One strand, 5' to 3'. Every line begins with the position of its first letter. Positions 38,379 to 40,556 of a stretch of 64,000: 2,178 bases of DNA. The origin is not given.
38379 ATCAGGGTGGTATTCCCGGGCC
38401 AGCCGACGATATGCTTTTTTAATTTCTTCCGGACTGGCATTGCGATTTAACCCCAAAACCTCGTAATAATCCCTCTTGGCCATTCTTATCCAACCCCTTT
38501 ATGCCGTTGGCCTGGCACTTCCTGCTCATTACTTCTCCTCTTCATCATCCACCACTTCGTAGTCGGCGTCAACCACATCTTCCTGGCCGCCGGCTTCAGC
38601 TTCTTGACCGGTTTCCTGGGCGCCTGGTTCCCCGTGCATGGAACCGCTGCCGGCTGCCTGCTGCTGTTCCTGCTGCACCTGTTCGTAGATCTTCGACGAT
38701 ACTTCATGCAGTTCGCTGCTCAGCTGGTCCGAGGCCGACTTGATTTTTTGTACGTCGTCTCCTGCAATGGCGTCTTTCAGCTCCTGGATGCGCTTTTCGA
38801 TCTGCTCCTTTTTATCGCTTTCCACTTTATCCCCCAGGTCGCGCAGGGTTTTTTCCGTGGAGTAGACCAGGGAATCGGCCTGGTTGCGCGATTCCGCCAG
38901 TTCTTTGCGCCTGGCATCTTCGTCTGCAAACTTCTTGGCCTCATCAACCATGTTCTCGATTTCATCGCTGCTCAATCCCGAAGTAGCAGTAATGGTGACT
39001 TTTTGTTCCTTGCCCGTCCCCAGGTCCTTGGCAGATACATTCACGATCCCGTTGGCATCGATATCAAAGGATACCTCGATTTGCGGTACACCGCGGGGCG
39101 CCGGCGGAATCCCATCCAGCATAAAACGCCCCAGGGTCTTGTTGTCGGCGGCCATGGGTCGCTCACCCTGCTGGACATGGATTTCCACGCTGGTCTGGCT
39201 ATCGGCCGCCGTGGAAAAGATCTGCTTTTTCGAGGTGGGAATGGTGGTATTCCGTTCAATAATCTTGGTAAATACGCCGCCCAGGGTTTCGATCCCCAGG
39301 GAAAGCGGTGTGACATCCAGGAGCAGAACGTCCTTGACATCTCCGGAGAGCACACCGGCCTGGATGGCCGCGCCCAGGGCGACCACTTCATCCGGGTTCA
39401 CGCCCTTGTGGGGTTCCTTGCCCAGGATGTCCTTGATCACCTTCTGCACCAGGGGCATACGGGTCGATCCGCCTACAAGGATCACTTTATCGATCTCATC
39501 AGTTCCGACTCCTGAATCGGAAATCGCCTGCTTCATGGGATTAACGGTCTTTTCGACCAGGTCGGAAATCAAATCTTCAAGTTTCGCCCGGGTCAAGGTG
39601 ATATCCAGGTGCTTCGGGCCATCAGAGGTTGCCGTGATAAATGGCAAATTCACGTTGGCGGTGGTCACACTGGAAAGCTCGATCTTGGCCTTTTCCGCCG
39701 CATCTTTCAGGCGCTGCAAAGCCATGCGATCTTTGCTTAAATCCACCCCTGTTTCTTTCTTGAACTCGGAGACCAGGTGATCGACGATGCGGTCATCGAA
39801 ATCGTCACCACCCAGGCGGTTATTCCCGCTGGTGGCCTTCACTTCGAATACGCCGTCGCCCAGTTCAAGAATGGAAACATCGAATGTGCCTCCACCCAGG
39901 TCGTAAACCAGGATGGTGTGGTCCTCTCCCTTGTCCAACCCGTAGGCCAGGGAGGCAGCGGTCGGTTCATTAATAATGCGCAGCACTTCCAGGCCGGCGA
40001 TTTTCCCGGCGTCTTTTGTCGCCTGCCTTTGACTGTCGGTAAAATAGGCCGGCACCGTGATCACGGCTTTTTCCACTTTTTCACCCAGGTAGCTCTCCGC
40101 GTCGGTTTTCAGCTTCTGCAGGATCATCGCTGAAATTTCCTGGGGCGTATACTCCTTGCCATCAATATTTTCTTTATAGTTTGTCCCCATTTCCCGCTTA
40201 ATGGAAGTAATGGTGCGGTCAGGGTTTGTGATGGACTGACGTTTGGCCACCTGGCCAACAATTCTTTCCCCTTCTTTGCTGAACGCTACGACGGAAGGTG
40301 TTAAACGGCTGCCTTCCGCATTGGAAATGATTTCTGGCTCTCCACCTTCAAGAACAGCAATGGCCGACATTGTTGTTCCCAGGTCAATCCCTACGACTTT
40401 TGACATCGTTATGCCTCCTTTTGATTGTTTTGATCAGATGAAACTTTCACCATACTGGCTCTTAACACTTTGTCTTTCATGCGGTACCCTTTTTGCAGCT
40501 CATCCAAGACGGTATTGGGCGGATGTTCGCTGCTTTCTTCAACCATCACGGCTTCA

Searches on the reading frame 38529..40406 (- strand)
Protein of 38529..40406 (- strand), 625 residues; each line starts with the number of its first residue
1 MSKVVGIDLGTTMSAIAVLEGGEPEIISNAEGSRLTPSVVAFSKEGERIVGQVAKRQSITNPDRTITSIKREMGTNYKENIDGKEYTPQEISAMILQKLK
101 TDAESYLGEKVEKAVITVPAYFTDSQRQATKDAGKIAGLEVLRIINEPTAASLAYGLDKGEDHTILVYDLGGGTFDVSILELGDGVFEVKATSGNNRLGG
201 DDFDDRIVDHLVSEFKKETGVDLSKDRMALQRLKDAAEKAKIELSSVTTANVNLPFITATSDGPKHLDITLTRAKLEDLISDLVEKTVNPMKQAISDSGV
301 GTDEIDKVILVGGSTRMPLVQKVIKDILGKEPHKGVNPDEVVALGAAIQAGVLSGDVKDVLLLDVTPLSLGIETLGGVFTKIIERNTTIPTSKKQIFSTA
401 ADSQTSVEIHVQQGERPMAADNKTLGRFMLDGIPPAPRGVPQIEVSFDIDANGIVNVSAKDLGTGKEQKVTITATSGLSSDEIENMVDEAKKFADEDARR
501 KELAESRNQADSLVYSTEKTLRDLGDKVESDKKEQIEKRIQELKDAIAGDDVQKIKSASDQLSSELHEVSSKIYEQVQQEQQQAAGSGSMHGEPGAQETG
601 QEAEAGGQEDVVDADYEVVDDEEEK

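Call 71: find_encoding_contigs(protein=window:38529-40406:-, flank=10000, max_places=1)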
Protein window:38529-40406:- (625 aa): no gene with exactly this product is on record in the collection.
